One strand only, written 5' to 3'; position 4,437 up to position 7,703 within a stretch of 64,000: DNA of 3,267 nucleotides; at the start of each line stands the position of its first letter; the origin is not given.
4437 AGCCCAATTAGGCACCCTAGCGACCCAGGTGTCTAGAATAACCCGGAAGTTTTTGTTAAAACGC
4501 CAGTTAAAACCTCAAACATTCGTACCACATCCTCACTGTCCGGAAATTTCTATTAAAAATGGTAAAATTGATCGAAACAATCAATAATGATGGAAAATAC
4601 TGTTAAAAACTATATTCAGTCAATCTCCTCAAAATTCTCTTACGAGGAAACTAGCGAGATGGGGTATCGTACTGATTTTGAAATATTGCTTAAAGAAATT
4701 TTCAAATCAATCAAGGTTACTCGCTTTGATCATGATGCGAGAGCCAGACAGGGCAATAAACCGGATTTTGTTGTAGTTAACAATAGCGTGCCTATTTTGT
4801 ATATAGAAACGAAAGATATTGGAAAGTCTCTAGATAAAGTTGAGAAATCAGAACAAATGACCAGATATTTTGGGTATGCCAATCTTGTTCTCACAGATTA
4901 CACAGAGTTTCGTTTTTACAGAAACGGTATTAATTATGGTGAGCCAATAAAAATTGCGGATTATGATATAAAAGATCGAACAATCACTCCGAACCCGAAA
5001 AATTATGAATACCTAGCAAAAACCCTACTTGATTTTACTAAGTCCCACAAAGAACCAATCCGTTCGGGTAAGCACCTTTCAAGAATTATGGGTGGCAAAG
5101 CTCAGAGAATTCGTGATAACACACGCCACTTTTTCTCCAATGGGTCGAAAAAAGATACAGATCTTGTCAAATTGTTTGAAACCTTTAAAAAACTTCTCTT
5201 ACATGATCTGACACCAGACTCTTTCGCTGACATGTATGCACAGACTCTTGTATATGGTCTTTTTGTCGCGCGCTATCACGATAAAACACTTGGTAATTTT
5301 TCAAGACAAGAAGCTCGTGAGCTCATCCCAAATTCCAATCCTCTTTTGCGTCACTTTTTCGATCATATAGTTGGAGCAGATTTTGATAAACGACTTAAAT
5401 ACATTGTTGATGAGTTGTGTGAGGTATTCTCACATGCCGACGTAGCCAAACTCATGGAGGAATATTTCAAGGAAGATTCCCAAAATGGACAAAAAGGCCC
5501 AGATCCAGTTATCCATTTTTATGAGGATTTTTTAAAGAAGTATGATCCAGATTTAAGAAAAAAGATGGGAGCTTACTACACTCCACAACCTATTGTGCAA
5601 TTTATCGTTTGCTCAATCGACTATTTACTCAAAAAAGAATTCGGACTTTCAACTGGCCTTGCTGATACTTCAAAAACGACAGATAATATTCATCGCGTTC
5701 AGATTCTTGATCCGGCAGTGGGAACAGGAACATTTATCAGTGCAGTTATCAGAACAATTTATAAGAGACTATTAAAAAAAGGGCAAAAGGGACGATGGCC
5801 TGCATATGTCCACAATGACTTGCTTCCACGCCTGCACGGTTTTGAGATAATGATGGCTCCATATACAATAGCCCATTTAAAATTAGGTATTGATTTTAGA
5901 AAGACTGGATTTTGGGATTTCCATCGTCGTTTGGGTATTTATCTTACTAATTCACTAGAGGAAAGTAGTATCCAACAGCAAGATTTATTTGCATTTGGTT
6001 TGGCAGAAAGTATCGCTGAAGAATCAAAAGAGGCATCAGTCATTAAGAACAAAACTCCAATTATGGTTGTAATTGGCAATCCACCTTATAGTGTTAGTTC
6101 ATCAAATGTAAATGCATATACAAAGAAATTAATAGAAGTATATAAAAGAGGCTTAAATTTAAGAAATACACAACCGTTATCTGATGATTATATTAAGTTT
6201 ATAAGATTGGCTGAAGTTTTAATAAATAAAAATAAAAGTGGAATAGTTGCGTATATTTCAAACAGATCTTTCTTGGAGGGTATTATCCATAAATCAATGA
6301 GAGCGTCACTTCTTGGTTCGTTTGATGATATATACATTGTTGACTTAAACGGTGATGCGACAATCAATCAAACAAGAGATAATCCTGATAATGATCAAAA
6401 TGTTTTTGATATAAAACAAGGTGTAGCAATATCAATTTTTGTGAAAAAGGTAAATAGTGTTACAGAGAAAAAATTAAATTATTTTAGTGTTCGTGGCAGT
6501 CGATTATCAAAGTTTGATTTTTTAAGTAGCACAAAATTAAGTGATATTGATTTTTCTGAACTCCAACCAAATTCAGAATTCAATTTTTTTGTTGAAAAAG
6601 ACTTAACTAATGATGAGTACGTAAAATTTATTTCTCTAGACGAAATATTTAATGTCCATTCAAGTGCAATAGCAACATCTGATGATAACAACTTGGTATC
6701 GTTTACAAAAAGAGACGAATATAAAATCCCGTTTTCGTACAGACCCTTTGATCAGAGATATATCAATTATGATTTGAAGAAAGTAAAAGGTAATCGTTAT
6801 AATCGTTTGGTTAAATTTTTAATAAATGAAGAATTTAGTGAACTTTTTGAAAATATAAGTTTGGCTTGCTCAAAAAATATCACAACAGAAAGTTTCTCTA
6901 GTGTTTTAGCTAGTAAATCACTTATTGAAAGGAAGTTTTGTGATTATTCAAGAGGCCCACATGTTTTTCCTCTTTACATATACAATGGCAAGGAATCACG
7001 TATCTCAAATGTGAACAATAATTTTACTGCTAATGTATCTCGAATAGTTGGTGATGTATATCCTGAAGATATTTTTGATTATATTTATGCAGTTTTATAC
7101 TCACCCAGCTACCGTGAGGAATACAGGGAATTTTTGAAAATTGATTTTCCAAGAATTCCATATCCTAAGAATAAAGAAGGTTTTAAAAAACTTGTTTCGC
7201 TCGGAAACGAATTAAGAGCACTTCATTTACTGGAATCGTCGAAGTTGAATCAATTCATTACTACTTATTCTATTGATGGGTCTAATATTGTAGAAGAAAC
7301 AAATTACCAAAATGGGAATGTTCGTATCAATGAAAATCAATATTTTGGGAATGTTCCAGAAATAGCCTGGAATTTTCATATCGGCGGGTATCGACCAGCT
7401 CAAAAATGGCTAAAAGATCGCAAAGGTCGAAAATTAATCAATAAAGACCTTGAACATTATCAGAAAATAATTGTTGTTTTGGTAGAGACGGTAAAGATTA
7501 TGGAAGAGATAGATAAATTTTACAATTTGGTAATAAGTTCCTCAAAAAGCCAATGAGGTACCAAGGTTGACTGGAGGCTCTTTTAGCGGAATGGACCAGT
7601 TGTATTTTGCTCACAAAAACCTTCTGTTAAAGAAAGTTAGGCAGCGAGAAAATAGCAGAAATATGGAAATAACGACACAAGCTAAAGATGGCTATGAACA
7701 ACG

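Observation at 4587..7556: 989-aa fused Type IIG restriction-modification enzyme in a compact defence island of a reduced genome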

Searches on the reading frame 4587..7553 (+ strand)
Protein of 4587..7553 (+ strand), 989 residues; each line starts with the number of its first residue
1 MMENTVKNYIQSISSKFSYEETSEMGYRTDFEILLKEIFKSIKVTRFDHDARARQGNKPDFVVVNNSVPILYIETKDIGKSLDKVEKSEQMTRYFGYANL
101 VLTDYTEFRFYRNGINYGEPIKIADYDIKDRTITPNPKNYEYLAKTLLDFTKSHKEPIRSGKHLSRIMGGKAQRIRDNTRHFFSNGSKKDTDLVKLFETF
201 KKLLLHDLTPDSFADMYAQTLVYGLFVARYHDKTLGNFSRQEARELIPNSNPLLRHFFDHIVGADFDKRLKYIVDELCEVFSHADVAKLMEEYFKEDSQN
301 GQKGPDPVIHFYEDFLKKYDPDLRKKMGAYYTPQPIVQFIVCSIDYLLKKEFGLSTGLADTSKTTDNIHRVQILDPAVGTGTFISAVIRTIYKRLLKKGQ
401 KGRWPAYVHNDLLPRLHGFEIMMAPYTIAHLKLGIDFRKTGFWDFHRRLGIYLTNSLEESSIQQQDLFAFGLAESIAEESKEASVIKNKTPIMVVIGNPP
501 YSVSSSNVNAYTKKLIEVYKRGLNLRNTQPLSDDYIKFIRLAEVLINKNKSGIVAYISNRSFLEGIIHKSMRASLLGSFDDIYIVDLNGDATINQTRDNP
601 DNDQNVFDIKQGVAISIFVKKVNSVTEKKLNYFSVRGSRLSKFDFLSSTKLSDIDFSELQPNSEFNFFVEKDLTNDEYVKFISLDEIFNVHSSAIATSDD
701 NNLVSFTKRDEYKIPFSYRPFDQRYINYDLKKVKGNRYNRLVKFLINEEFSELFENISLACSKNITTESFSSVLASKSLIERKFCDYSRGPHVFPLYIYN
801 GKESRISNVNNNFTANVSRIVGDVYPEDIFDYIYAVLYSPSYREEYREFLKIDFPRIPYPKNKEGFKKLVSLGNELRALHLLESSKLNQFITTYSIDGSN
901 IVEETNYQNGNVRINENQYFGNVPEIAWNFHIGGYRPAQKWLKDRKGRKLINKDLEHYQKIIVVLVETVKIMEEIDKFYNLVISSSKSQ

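Call 3: search_protein_families(library=pfam, proteins=[window:4587-7553:+], max_evalue=0.1)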
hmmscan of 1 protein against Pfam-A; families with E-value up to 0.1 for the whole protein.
window:4587-7553:+ (989 aa): 5 families
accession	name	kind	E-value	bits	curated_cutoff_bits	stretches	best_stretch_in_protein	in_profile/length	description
PF18135.7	Type_ISP_C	-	2.3e-62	211.5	25.9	1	710-973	74-341/342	Type ISP C-terminal specificity domain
PF02384.22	N6_Mtase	-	3e-10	40.4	20.4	1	308-554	6-182/311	N-6 DNA Methylase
PF07669.17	Eco57I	-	6.4e-08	33.3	25.3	1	474-588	54-166/171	Eco57I restriction-modification methylase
PF20473.4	MmeI_Mtase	-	5.7e-06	26.1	27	1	364-566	14-206/259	MmeI, DNA-methyltransferase domain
PF04313.20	HSDR_N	-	0.00019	21.8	25.1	1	48-113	121-192/198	Type I restriction enzyme R protein N terminus (HSDR_N)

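Call 4: search_protein_families(library=ncbifam, proteins=[window:4587-7553:+], max_evalue=0.1)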
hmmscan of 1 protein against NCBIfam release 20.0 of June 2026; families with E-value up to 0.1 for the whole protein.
window:4587-7553:+ (989 aa): 1 family
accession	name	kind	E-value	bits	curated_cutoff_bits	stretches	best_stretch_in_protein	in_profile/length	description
NF047738.1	antiphage_MADS2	equivalog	0.0014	17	720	1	371-502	333-453/654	methylation-associated defense system DNA methyltransferase MAD2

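Call 5: search_protein_families(library=padloc, proteins=[window:4587-7553:+], max_evalue=0.1)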
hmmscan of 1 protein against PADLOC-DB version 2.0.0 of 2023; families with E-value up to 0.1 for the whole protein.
window:4587-7553:+ (989 aa): 18 families
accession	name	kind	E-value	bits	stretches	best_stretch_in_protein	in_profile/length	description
PDLC03610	REase_MTase_IIG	-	1.1e-237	790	3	5-511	1-493/1096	Type IIG restriction enzyme-methyltransferase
PDLC03631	REase_MTase_IIG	-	7.2e-94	313.5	2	15-695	17-683/1086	Type IIG restriction enzyme-methyltransferase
PDLC03051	REase_MTase_I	-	3.9e-48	161.5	2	308-709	845-1244/1591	Type I restriction enzyme-methyltransferase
PDLC03597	REase_MTase_IIG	-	1.4e-44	150.1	2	308-717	861-1263/1646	Type IIG restriction enzyme-methyltransferase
PDLC03621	REase_MTase_IIG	-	1.9e-41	140.1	2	311-668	287-632/1024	Type IIG restriction enzyme-methyltransferase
PDLC03338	MTase_II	-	2.9e-10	37.5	2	320-467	122-248/604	Type II methyltransferase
PDLC02529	PglX|PglXI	-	5.2e-06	22.4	1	276-564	143-426/1189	PglX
PDLC03021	MTase_I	-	6.6e-06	23.2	1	308-346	146-182/491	Type I methyltransferase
PDLC03313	MTase_II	-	9.3e-06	22.4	1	366-588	45-233/563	Type II methyltransferase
PDLC02643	DrmMI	-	4.3e-05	19.5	1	323-396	551-627/1347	DrmMI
PDLC03348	MTase_II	-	6.6e-05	19.6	1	324-576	217-423/727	Type II methyltransferase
PDLC03025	MTase_I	-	0.00031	17.5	1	310-400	146-213/569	Type I methyltransferase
PDLC03026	MTase_I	-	0.0006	17.1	1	305-345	120-160/487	Type I methyltransferase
PDLC02638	DrmMI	-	0.00084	15.6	1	324-397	551-626/935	DrmMI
PDLC03599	REase_MTase_IIG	-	0.0016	14.3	1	315-410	293-393/959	Type IIG restriction enzyme-methyltransferase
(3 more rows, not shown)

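Call 6: search_solved_structures(query=window:4587-7553:+, max_evalue=0.01, show_alignments=2)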
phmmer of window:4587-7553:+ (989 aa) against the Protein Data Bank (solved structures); distinct sequences matched with E-value up to 0.01: 3.
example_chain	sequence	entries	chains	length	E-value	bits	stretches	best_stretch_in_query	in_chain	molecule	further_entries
7lo5_A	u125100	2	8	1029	1.4e-48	168.9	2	311-681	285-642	Site-specific DNA-methyltransferase (adenine-specific)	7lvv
4xqk_A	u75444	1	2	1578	1.2e-38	136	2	306-710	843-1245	LlaBIII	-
5ffj_A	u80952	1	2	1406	2e-34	122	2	306-709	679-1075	Endonuclease and methylase LlaGI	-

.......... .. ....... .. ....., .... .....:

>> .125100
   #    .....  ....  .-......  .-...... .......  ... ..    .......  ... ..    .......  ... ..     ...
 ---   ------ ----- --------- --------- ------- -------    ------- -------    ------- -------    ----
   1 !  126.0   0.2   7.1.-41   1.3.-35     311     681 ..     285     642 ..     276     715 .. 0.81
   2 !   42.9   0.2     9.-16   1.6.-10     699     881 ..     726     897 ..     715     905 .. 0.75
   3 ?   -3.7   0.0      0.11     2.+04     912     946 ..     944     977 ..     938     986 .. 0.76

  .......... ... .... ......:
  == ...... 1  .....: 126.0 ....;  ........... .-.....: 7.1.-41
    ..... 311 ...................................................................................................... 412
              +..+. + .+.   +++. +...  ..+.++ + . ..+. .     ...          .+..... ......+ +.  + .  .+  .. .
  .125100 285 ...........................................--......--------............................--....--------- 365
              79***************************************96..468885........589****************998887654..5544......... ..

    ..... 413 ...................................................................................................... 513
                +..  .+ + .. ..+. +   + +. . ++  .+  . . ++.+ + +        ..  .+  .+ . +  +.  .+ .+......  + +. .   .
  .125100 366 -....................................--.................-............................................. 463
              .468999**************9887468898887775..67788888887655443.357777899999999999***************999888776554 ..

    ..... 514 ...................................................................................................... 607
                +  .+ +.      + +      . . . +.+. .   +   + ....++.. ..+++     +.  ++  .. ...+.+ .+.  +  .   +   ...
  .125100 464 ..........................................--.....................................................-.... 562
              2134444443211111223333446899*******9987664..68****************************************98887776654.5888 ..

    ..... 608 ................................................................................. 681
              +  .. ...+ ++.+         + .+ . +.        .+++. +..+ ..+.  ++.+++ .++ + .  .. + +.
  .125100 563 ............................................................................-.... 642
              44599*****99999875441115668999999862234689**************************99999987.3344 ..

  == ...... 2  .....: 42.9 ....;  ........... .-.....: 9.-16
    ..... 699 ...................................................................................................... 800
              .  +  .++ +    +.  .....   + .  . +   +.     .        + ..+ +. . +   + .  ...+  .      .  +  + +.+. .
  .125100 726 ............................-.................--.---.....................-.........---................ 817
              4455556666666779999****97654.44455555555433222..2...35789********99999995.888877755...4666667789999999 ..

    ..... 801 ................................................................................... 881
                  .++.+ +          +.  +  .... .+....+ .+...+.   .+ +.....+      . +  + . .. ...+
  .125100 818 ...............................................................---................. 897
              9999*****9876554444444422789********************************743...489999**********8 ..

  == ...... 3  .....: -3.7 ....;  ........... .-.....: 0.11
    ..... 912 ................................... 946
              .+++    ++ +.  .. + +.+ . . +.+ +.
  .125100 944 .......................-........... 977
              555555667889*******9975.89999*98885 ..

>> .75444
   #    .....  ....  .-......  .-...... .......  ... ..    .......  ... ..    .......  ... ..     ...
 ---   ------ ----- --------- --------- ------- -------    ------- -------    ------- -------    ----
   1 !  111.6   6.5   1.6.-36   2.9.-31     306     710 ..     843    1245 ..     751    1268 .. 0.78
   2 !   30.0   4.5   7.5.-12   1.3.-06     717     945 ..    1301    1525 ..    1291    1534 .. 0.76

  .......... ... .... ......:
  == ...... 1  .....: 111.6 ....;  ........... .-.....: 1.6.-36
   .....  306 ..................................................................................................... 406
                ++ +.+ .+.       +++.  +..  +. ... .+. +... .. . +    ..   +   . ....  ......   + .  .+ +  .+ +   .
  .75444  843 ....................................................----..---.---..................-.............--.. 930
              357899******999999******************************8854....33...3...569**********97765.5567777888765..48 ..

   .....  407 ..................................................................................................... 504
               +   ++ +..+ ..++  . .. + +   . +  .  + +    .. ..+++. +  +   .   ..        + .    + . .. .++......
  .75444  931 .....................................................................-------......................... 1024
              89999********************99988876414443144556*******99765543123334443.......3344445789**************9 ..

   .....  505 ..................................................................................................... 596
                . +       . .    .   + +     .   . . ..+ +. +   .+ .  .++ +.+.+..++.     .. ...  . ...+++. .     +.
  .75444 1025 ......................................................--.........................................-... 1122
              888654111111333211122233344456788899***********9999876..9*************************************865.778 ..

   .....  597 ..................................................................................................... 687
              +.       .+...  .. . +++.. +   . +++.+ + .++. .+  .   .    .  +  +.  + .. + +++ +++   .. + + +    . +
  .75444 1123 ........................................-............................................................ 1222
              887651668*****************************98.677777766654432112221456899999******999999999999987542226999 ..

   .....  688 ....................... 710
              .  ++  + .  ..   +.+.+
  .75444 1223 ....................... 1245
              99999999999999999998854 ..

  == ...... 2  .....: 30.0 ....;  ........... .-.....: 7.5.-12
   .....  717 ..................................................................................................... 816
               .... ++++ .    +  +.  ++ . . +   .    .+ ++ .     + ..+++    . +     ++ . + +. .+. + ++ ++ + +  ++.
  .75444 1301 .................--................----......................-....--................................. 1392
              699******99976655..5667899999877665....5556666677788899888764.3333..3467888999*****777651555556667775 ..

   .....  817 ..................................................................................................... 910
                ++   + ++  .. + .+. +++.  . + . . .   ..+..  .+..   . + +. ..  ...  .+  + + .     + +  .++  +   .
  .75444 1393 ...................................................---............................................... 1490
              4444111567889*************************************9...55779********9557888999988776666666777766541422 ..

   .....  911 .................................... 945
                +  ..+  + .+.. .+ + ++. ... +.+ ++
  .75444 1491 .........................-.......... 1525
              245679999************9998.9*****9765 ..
